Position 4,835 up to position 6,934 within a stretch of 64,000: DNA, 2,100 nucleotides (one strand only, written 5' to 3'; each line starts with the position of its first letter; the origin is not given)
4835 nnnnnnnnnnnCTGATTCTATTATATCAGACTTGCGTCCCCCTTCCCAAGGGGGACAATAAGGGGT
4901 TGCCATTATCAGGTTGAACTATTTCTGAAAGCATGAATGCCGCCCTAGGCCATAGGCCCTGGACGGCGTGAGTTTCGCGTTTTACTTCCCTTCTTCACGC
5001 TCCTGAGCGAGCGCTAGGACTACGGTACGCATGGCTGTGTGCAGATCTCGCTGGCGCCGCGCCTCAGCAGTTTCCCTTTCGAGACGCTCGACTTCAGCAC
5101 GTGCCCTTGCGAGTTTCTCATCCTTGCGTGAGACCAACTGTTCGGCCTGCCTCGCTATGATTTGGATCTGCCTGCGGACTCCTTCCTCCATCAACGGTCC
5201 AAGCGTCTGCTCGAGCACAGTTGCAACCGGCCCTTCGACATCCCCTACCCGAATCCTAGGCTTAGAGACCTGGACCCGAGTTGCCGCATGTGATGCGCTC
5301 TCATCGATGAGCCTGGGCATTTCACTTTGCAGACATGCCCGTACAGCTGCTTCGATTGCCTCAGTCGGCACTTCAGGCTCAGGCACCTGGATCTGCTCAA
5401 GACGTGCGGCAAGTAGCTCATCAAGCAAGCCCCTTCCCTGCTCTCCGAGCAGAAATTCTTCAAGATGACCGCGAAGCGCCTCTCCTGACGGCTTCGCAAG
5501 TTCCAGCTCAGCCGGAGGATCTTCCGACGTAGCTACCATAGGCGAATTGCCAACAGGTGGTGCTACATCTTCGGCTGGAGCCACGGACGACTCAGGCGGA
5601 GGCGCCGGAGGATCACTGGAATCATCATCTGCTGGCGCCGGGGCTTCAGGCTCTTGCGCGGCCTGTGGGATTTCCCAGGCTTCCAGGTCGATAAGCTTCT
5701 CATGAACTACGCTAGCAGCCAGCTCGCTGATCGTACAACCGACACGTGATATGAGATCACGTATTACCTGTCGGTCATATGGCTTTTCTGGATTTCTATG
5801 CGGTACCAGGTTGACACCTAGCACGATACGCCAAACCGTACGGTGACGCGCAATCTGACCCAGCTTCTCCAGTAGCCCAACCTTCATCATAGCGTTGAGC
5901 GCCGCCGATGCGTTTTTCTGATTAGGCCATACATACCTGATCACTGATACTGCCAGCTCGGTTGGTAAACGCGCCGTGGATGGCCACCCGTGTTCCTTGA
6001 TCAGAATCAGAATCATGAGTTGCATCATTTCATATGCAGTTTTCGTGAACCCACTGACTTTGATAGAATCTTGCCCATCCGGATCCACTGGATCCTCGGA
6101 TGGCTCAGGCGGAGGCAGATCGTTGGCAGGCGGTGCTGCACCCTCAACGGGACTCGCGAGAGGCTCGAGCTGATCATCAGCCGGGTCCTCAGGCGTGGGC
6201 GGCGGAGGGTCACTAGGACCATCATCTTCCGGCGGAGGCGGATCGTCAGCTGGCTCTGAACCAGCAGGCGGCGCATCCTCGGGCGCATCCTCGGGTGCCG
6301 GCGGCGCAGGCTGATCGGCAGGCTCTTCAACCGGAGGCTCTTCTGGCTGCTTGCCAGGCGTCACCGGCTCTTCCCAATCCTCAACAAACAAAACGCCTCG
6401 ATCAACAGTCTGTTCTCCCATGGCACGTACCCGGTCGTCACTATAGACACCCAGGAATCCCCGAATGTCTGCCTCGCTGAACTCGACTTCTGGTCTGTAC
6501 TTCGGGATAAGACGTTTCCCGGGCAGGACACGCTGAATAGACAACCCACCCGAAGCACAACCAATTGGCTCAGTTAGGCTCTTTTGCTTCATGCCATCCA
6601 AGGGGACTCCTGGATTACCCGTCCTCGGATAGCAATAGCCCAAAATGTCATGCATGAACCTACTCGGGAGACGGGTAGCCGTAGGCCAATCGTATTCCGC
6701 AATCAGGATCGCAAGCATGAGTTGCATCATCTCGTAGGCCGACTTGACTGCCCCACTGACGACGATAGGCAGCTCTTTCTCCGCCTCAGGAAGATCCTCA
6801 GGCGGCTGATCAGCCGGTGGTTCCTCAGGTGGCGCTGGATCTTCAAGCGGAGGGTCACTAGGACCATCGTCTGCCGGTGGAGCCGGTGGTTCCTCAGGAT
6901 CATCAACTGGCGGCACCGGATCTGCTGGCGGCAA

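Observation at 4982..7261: GC-rich 760-aa protein with an internal tandem domain duplication and Pro/Asp/Glu-rich linkers, sitting just downstream of an ECF sigma factor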

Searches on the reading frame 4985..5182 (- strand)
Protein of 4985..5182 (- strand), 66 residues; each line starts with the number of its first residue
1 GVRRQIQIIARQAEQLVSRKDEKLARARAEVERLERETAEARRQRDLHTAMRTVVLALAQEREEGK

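Call 84: find_related_loci(query=A4, collection=metagenome_contigs, flank=6000)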
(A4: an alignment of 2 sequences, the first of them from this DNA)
Query A4 (66 aa) in metagenome_contigs; peptide patterns used: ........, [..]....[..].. (x = any residue, [..] = any of these).
600 stretches matched a pattern, but none encodes a relative of the query by tblastn (E <= 1e-3).

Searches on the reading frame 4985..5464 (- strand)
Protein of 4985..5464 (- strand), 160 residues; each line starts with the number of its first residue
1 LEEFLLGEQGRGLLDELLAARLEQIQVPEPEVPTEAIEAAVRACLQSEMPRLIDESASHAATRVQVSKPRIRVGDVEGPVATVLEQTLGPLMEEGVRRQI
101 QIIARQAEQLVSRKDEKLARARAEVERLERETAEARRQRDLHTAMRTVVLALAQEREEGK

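Call 49: search_protein_families(library=pfam, proteins=[window:4985-5464:-], max_evalue=10)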
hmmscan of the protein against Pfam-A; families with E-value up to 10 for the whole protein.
window:4985-5464:- (160 aa): 2 families
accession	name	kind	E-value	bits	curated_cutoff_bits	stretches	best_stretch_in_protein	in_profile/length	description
PF24319.2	DUF7491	-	0.029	15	30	1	97-140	13-59/90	Coiled-coil region of unknown function (DUF7491)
PF01863.23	YgjP-like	-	0.044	14.2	26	1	25-75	88-138/207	YgjP-like, metallopeptidase domain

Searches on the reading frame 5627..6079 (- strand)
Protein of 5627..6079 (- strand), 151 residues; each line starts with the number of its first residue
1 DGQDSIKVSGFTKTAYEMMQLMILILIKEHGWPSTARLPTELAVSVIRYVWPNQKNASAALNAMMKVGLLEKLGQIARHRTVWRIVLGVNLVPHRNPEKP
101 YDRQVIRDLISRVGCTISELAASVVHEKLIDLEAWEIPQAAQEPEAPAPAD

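Call 44: predict_structure(alignment_id=A2)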
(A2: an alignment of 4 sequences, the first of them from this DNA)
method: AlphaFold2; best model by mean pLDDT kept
length: 133 residues; sequences in the alignment: 4
mean_pLDDT: 62.3   pTM: 0.59
mean pLDDT of the five models: 62.3, 51.6, 49.8, 46.8, 40.7
residues with pLDDT >= 90: 0; 70-90: 55; 50-70: 47; < 50: 31
segments of 3 or more residues with pLDDT < 50: 1-3, 84-93, 116-133
pLDDT, mean of each block of 10 residues (from residue 1): 60 73 62 74 77 79 73 65 47 59 66 49 36 32
secondary structure, 60 per line:
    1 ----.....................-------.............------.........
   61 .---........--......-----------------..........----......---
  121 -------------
elements in order: H5-25 H35-45 H52-61 E65-72 E75-80 H98-107 H112-117

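Call 46: fold_search(model_id=the predicted structure, library=pdb)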
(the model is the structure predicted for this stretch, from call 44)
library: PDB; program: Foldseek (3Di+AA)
matches with E <= 10: 648; with E <= 0.001: 0
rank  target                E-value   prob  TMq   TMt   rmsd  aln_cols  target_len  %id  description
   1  7nyw_D                9.1e-02  0.97  0.42  0.56   4.0        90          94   17  Cryo-EM structure of the MukBEF-MatP-DNA head module (released 2021-07-07)
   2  9gjw_A                1.0e-01  0.66  0.36  0.14   8.7       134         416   13  OCCM maturation intermediate stalled with an Arginine Finger mutation in Mcm2 (released 2025-03-05)
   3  5ujm_B                1.1e-01  0.87  0.40  0.21   8.3       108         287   12  Structure of the active form of human Origin Recognition Complex and its ATPase motor module (released 2017-02-08)
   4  2dk8_MODEL_1_A        1.1e-01  0.54  0.29  0.41   8.0        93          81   15  Solution structure of rpc34 subunit in RNA polymerase III from mouse (released 2006-10-06)
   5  2e1n_A                1.8e-01  0.41  0.29  0.34   8.7       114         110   12  Crystal structure of the Cyanobacterium circadian clock modifier Pex (released 2006-11-28)
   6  7jpo_D                1.9e-01  0.75  0.39  0.15   8.4       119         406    8  ORC-O1AAA: Human Origin Recognition Complex (ORC) with dynamic/unresolved ORC2 WH (released 2020-09-02)
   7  9bcx_B                2.0e-01  0.41  0.35  0.13   8.3       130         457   12  Cryo-EM structure of the S. cerevisiae ORC-Cdc6-Mcm2-7-DNA complex with a fully closed Mcm2-Mcm5 DNA entry gate (released 2025-01-01)
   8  5c8h                  2.1e-01  0.77  0.40  0.48   8.3       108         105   12  Crystal structure of ORC2 C-terminal domain (released 2015-07-08)
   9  4rb1_A                2.2e-01  0.57  0.38  0.39  14.9       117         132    9  Crystal structure of Magnetospirillum gryphiswaldense MSR-1 Fur-Mn2+-E. coli Fur box (released 2015-07-15)
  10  2e1n_B                2.2e-01  0.47  0.31  0.36   8.3       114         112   12  Crystal structure of the Cyanobacterium circadian clock modifier Pex (released 2006-11-28)
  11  2xig_B                2.4e-01  0.33  0.31  0.28  16.8       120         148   14  The structure of the Helicobacter pylori ferric uptake regulator Fur reveals three functional metal binding sites (released 2011-01-19)
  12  3cjn                  2.4e-01  0.16  0.24  0.23  12.2       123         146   15  Crystal structure of transcriptional regulator, MarR family, from Silicibacter pomeroyi (released 2008-03-25)
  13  5kbj_A                2.5e-01  0.87  0.45  0.46   4.4        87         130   10  Structure of Rep-DNA complex (released 2016-06-29)
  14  9gjp_A                2.5e-01  0.66  0.36  0.39   6.1       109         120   14  OCCM maturation intermediate stalled with an Arginine Finger mutation in Mcm5: Conformer 2 (released 2025-03-05)
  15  8s0c_E                2.5e-01  0.60  0.38  0.16   9.1       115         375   10  H. sapiens ORC1-5 bound to double stranded DNA as part of the MCM-ORC complex (released 2024-10-02)
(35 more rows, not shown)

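Call 49: search_protein_families(library=pfam, proteins=[window:5627-6079:-], max_evalue=10)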
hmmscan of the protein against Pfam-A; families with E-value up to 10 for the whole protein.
window:5627-6079:- (151 aa): 0 families

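Call 99: fold_search(model_id=the predicted structure, library=viral)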
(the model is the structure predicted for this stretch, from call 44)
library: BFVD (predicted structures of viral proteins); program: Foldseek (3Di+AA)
matches with E <= 10: 645; with E <= 0.001: 0
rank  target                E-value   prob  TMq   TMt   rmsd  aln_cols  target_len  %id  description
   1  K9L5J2                2.7e-02  1.00  0.44  0.62   3.6        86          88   16  Uncharacterized protein [Pectobacterium phage phiTE]
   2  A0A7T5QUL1            4.4e-02  0.92  0.36  0.30   9.8       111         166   15  (no name in the UniProt tables at hand)
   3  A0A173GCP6            8.0e-02  0.60  0.36  0.31  20.1       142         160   12  Uncharacterized protein [Pseudomonas phage VSW-3]
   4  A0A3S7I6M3            8.5e-02  0.51  0.31  0.32  10.2       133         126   16  (no name in the UniProt tables at hand)
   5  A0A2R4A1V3            9.0e-02  0.28  0.28  0.16  14.8       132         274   20  (no name in the UniProt tables at hand)
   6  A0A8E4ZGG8            1.0e-01  0.63  0.38  0.23  10.3       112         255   11  Replication protein [Tenacibaculum phage Gundel_1]
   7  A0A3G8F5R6            1.0e-01  0.57  0.27  0.29  10.7        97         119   14  (no name in the UniProt tables at hand)
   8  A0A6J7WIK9            1.0e-01  0.44  0.29  0.19  14.8       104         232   12  HTH_ARSR domain containing protein [uncultured Caudovirales phage]
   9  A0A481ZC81            1.1e-01  0.51  0.27  0.35   5.8        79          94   16  Helix-turn-helix domain protein [Pithovirus LCPAC401]
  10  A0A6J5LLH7            1.1e-01  0.30  0.29  0.16  17.2       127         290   16  Bacteriophage lambda, GpO, N-terminal [uncultured Caudovirales phage]
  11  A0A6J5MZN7            1.1e-01  0.28  0.24  0.11  10.6       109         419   14  DUF3987 domain-containing protein [uncultured Caudovirales phage]
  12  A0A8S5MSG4            1.2e-01  0.47  0.30  0.16  12.3        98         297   14  Replication initiator protein [Podoviridae sp. ctwV53]
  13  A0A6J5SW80            1.4e-01  0.51  0.33  0.22   9.8       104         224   10  Uncharacterized protein [uncultured Caudovirales phage]
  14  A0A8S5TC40            1.5e-01  0.72  0.39  0.23   8.9       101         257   17  Uncharacterized protein [Siphoviridae sp. ctngK14]
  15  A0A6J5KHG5            1.5e-01  0.33  0.33  0.34  18.5       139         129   15  Uncharacterized protein [uncultured Caudovirales phage]
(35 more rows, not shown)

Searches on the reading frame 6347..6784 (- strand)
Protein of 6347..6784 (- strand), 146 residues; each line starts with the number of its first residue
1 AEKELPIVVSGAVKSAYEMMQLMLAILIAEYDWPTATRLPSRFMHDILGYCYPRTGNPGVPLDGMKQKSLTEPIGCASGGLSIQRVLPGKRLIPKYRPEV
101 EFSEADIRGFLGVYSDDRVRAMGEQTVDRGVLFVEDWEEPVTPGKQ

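Call 33: find_homologous_proteins(query=A1, max_evalue=0.01)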
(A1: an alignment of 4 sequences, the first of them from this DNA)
Query A1 (4 sequences): 759 candidates shared short words with the query, none scored E <= 0.01.

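Call 34: find_related_loci(query=A1, collection=genome_contigs, flank=10000)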
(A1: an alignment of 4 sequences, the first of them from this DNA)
Query A1 (134 aa) in genome_contigs; peptide patterns used: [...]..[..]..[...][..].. (x = any residue, [..] = any of these).
25 stretches matched a pattern; 1 encode a relative of the query (tblastn E <= 1e-3); 1 distinct loci.
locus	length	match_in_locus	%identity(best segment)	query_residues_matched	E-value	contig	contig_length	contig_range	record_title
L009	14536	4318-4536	32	10-81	5e-10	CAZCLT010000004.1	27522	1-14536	MAG TPA_asm: uncultured Gammaproteobacteria bacterium isolate binchicken_co38_1068 genome assembly, contig: NODE_3592_le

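Call 35: find_related_loci(query=A1, collection=metagenome_contigs, flank=6000)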
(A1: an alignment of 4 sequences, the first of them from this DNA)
Query A1 (134 aa) in metagenome_contigs; peptide patterns used: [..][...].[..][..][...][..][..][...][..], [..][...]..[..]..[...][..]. (x = any residue, [..] = any of these).
189 stretches matched a pattern, but none encodes a relative of the query by tblastn (E <= 1e-3).

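Call 47: search_solved_structures(query=A1, max_evalue=10)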
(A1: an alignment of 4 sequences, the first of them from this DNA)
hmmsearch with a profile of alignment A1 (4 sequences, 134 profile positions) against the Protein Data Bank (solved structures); distinct sequences matched with E-value up to 10: 2.
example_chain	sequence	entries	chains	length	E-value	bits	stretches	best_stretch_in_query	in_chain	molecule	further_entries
3ugm_A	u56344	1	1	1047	0.033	17.6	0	8-28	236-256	TAL effector AvrBs3/PthA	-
7e1c_A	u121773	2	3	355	0.45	13.9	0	54-121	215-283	Cell shape-determining protein MreB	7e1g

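Call 49: search_protein_families(library=pfam, proteins=[window:6347-6784:-], max_evalue=10)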
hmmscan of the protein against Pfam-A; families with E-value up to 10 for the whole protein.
window:6347-6784:- (146 aa): 0 families

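Call 85: find_related_loci(query=A1, collection=viral_contigs, flank=5000)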
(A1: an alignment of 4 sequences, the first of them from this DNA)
Query A1 (134 aa) in viral_contigs; peptide patterns used: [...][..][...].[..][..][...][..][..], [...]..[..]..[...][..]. (x = any residue, [..] = any of these).
94 stretches matched a pattern, but none encodes a relative of the query by tblastn (E <= 1e-3).
